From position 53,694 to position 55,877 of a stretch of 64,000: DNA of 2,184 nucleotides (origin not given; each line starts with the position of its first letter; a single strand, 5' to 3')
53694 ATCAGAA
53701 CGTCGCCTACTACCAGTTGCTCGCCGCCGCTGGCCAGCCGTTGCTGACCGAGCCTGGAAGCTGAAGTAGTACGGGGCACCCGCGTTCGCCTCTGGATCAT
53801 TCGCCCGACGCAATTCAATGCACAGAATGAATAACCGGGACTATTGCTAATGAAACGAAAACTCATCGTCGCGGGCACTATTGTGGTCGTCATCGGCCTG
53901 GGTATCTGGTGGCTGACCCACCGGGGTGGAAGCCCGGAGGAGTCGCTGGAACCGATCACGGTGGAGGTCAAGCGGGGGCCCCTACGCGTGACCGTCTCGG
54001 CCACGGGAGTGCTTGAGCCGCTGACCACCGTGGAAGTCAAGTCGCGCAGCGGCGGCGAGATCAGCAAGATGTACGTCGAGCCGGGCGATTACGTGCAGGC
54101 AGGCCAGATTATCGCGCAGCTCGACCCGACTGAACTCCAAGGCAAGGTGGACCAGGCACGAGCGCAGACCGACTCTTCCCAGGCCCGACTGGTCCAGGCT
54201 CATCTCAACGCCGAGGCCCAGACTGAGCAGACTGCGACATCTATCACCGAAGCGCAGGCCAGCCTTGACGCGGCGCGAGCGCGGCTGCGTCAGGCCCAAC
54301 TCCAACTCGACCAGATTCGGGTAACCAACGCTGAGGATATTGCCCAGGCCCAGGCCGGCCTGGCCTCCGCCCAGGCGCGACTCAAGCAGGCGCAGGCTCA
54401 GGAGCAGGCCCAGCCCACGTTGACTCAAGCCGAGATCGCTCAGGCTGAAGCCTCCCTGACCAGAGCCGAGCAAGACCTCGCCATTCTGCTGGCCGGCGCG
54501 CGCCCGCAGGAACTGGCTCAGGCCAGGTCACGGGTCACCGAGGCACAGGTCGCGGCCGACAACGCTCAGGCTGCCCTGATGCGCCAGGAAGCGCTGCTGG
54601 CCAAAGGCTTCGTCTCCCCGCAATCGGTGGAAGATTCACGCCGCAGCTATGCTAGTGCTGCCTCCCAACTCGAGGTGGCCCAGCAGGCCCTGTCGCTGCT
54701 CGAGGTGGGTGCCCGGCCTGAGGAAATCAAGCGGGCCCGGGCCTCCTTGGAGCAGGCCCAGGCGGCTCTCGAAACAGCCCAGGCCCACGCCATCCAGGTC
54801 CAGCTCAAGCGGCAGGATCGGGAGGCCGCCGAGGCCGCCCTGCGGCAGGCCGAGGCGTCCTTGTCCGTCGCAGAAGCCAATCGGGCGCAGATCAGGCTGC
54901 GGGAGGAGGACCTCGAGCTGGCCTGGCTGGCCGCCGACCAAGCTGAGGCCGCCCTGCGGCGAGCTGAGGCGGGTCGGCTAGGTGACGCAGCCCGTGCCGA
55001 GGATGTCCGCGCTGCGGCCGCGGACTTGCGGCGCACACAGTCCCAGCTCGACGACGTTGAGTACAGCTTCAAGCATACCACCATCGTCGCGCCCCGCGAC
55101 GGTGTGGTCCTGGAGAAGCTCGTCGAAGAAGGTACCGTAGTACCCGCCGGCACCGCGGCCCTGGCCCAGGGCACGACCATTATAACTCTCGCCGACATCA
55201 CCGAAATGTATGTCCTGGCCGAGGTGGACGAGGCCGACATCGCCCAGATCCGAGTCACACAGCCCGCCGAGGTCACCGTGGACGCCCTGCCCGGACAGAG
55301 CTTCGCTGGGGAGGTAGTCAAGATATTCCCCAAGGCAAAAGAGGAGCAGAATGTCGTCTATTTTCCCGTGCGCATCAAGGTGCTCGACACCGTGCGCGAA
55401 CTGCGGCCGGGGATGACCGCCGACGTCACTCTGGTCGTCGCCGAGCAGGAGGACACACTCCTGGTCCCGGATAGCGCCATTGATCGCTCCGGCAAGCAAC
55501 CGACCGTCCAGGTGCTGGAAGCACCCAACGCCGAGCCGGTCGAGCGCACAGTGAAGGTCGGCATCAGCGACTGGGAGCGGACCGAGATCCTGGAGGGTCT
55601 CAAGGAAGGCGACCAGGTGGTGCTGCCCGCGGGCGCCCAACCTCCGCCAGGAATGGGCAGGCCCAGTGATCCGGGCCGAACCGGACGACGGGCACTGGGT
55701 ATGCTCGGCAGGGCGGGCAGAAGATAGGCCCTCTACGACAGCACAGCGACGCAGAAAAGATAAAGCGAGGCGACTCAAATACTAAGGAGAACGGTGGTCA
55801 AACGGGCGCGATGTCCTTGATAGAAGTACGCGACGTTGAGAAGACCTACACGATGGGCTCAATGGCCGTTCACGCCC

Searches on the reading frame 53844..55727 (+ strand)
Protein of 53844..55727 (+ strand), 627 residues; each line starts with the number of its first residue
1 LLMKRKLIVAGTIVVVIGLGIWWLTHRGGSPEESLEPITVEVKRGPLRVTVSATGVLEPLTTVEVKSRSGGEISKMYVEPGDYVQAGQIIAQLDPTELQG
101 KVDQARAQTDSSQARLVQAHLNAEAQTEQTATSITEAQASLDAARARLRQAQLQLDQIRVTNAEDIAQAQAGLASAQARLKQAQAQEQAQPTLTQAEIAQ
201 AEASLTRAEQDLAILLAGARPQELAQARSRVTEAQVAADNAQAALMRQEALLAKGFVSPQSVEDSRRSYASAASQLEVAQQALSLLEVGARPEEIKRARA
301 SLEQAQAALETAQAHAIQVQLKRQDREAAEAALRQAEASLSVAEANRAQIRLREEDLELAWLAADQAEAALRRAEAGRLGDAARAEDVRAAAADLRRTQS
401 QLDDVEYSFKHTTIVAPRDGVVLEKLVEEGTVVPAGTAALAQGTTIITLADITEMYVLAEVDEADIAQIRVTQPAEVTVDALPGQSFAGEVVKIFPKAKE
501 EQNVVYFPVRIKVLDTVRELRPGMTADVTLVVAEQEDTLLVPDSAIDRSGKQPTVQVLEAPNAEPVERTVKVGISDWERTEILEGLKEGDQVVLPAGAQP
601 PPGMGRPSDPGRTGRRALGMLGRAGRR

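Call 28: search_protein_families(library=ncbifam, proteins=[window:53844-55727:+])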
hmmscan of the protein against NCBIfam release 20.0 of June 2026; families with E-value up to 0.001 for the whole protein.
window:53844-55727:+ (627 aa): 21 families
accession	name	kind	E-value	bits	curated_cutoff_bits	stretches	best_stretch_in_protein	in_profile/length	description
TIGR01730.1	RND_mfp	subfamily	2.8e-50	171.1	94.9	2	381-594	105-307/322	efflux RND transporter periplasmic adaptor subunit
NF002939.0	PRK03598.1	equivalog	9.3e-48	163.1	393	3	196-318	82-204/332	secretion protein HlyD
NF008606.0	PRK11578.1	equivalog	1.1e-38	133.4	342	2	325-595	93-363/371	macrolide transporter subunit MacA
TIGR00998.1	8a0101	subfamily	2.8e-27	95.6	390.8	2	300-494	91-281/334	EmrA/EmrK family multidrug efflux transporter periplasmic adaptor subunit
TIGR00999.1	8a0102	subfamily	1.1e-24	87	319.3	1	388-593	67-263/271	CzcB/NccB family metal efflux transporter periplasmic adaptor subunit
TIGR02971.1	heterocyst_DevB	subfamily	1.2e-24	87.3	129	2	264-494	52-278/327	ABC exporter membrane fusion protein, DevB family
TIGR01843.1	type_I_hlyD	subfamily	1.2e-20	73.9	208.65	2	206-534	77-400/422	HlyD family type I secretion periplasmic adaptor subunit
NF007785.0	PRK10476.1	equivalog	3.5e-20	72.1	376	2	295-494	88-284/347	multidrug transporter subunit MdtN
NF033138.2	RND-peri-MexC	equivalog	3e-15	56.2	625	2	381-603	142-366/375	MexC family multidrug efflux RND transporter periplasmic adaptor subunit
NF045904.1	RND-peri-MexE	equivalog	1.2e-11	44.1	714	2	51-163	52-177/390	multidrug efflux RND transporter periplasmic adaptor subunit MexE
NF011715.0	PRK15136.1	equivalog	1.9e-11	43.2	563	2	63-192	62-186/390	multidrug efflux MFS transporter periplasmic adaptor subunit EmrA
NF008589.1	PRK11556.1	equivalog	4e-11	42.4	391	2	51-163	73-186/392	MdtA/MuxA family multidrug efflux RND transporter periplasmic adaptor subunit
TIGR03794.1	NHLM_micro_HlyD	equivalog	6.5e-11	41.8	156.2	1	45-230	40-235/421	NHLP bacteriocin system secretion protein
NF007303.0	PRK09783.1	subfamily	2e-10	39.7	390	1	412-594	215-386/414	copper/silver efflux system membrane fusion protein CusB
NF007132.1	PRK09578.1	equivalog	6.3e-10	38.4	512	2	20-162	23-178/396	MexX/AxyX family multidrug efflux RND transporter periplasmic adaptor subunit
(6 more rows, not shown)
